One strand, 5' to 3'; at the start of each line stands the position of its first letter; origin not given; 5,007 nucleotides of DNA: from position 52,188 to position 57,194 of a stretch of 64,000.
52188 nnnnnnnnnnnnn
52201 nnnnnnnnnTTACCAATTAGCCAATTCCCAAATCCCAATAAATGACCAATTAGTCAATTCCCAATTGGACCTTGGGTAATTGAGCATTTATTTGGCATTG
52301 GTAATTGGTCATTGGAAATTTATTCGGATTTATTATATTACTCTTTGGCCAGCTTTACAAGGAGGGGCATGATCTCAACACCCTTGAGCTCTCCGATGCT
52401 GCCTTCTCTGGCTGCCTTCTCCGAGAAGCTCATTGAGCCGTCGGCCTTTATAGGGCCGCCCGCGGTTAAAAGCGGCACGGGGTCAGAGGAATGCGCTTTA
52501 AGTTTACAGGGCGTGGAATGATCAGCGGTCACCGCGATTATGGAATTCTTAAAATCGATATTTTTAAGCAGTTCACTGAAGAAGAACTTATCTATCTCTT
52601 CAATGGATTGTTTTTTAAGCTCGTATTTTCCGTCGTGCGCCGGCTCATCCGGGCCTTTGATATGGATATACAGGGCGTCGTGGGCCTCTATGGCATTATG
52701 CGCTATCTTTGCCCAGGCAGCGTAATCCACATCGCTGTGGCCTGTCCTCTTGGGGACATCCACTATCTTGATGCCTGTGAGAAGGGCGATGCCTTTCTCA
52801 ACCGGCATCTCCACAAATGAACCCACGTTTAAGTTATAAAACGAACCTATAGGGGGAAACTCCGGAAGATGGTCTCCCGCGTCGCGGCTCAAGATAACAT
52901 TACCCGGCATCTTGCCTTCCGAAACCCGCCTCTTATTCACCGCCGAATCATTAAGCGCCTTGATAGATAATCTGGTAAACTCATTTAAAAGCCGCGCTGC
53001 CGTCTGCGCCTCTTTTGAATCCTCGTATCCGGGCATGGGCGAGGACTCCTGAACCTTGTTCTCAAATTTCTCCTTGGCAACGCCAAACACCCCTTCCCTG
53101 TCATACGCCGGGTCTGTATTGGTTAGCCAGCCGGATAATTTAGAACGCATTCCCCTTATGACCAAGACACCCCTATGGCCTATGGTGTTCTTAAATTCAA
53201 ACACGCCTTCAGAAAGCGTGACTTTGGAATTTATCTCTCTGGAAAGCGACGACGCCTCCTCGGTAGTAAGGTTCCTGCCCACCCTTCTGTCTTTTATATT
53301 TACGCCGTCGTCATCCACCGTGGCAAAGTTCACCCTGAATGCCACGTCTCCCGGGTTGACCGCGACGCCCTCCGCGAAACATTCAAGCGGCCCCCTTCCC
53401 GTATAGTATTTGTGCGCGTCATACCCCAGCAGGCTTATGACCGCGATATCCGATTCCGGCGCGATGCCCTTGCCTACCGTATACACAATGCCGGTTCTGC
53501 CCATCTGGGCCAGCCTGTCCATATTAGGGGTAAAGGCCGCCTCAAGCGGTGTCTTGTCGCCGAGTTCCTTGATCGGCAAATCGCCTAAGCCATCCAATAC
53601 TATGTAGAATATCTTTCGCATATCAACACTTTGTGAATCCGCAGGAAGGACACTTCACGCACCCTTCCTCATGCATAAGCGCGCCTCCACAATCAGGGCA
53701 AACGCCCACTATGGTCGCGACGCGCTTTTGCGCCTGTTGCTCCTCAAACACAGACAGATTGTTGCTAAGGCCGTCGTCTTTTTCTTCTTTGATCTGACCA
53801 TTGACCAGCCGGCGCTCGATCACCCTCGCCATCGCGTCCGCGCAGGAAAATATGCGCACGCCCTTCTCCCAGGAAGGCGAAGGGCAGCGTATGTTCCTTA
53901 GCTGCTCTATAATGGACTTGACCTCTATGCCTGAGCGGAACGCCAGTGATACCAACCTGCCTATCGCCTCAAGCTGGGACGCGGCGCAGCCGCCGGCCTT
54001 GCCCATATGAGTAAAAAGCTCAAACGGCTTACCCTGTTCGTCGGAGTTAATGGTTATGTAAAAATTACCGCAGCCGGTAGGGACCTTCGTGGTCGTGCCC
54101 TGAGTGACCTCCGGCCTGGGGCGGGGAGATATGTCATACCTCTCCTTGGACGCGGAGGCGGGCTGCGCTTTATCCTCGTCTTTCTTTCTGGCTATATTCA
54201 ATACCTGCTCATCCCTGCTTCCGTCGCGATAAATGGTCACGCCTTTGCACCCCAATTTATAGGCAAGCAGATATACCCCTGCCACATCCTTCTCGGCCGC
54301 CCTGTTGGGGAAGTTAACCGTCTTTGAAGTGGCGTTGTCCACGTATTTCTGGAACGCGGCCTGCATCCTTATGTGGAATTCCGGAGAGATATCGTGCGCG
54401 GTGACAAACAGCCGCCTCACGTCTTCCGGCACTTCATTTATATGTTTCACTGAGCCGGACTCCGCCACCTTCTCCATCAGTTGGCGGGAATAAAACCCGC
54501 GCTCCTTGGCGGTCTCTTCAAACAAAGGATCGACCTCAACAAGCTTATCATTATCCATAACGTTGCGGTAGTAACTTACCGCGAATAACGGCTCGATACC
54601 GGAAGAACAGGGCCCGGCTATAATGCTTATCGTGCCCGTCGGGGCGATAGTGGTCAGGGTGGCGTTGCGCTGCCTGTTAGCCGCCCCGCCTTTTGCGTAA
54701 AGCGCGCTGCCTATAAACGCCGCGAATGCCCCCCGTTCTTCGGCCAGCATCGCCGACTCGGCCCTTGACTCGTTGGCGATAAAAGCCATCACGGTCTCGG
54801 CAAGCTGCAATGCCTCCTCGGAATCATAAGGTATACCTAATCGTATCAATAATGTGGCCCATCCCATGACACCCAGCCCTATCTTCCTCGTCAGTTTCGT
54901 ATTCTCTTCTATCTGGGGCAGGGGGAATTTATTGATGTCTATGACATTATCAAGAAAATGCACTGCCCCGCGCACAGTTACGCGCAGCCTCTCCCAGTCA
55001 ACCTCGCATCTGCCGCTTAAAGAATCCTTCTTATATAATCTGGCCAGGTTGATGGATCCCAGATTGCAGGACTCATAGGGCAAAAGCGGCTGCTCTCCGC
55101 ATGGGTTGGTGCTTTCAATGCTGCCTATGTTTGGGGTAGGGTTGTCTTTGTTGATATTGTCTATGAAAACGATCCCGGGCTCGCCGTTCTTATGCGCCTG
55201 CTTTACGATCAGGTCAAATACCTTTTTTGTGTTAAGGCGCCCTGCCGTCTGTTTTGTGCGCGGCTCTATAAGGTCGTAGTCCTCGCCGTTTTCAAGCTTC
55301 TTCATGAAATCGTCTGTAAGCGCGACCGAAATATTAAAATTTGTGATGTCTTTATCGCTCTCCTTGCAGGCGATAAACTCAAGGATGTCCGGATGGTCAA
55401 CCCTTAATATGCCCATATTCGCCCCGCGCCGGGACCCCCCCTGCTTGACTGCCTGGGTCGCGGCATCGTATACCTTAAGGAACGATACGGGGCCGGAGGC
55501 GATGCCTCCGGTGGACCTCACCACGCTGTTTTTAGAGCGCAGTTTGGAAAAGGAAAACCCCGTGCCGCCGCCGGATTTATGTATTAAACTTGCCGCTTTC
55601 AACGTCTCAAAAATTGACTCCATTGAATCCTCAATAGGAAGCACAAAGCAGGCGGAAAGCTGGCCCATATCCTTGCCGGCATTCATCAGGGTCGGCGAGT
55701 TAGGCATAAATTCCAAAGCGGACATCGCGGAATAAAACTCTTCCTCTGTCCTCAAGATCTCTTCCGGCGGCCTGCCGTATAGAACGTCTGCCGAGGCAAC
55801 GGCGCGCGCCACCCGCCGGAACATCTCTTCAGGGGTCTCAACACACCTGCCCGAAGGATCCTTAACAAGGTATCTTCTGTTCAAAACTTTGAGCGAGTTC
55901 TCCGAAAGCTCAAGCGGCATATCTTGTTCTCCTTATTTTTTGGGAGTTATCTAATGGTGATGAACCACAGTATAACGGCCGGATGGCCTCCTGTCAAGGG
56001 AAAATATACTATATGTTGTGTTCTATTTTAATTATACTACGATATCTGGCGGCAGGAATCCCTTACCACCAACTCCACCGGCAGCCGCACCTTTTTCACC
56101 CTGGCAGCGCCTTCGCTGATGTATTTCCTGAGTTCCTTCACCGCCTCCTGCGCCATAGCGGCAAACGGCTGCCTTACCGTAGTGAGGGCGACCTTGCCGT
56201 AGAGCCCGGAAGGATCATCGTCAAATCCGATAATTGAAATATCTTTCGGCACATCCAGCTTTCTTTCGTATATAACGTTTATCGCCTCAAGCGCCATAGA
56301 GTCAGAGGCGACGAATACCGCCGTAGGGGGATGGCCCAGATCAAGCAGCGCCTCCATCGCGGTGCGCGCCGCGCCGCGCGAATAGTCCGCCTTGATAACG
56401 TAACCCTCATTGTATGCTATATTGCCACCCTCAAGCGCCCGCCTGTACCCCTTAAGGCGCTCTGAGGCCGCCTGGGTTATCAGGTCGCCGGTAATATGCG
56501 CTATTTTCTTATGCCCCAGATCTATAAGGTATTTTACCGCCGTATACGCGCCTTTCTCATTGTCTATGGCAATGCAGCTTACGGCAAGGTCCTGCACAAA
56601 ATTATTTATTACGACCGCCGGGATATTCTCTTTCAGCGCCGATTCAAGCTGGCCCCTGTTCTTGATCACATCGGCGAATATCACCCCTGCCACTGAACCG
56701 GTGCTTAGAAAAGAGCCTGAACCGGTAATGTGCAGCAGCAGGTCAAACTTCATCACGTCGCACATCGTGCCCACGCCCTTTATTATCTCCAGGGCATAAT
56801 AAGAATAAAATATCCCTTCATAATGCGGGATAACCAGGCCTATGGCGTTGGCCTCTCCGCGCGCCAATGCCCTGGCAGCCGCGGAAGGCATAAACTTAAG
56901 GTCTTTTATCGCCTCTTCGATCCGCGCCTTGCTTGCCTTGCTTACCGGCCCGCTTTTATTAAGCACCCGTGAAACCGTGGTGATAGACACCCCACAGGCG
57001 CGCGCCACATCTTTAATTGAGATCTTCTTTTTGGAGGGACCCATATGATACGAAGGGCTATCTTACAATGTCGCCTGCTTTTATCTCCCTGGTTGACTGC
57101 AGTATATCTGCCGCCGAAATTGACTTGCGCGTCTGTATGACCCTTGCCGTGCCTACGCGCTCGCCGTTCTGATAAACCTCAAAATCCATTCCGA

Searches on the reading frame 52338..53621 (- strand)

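Call 54: search_protein_families(library=pfam, proteins=[window:52338-53621:-], max_evalue=0.00001)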
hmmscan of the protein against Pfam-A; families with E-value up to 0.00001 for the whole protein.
window:52338-53621:- (427 aa): 2 families
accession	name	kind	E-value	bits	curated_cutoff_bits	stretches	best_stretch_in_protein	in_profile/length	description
PF10143.14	PhosphMutase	-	3.1e-47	161.1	21.5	1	38-229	1-170/170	2,3-bisphosphoglycerate-independent phosphoglycerate mutase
PF01676.23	Metalloenzyme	-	7.4e-36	124.4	24.3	1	3-423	2-251/252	Metalloenzyme superfamily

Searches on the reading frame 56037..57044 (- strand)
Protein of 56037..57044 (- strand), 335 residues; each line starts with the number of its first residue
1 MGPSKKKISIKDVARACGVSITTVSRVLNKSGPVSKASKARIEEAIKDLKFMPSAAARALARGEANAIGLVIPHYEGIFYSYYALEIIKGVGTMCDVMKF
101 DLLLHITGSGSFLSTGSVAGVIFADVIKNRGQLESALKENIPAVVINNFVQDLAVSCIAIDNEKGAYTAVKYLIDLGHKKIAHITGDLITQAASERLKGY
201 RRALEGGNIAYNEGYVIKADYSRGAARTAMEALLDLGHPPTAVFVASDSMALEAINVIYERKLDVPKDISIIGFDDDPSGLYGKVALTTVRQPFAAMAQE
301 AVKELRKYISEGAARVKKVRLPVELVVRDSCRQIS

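Call 4: search_protein_families(library=pfam, proteins=[window:56037-57044:-], max_evalue=0.1)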
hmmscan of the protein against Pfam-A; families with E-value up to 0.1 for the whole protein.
window:56037-57044:- (335 aa): 15 families
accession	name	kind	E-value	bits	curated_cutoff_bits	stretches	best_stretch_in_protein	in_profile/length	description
PF13377.12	Peripla_BP_3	-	1.7e-34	119.7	26.5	1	170-331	1-167/167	Periplasmic binding protein-like domain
PF13407.12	Peripla_BP_4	-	4.1e-17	63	35.1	1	131-282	71-224/258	Periplasmic binding protein domain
PF00356.27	LacI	-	4.1e-17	62.1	27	1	9-54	1-46/46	Bacterial regulatory proteins, lacI family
PF00532.27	Peripla_BP_1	-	7.7e-11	42.4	22.2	1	119-276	59-225/281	Periplasmic binding proteins and sugar binding domain of LacI family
PF13542.12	HTH_Tnp_ISL3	-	0.00018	21.4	27.4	1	6-29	26-48/51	Helix-turn-helix domain of transposase family ISL3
PF02796.21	HTH_7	-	0.0021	18.6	23.8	1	6-31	20-45/45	Helix-turn-helix domain of resolvase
PF01381.28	HTH_3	-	0.0025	18.2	23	1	5-32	7-34/55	Helix-turn-helix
PF00325.26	Crp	-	0.0028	17.8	21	1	11-30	6-25/32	Bacterial regulatory proteins, crp family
PF13936.12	HTH_38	-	0.004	17.3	27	1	6-29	19-42/44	Helix-turn-helix domain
PF13384.12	HTH_23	-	0.0041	17.3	24.6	1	6-29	16-39/50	Homeodomain-like domain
PF13412.12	HTH_24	-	0.01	15.9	21.9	1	7-30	17-40/48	Winged helix-turn-helix DNA-binding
PF13560.12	HTH_31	-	0.013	16.3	27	1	8-36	15-44/64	Helix-turn-helix domain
PF12964.13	DUF3853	-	0.016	15.8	22.1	0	9-37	48-75/97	Protein of unknown function (DUF3853)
PF13443.12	HTH_26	-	0.017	15.8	22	1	5-30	8-33/63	Cro/C1-type HTH DNA-binding domain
PF00165.29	HTH_AraC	-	0.045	14.3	26.6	1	6-28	7-29/42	Bacterial regulatory helix-turn-helix proteins, AraC family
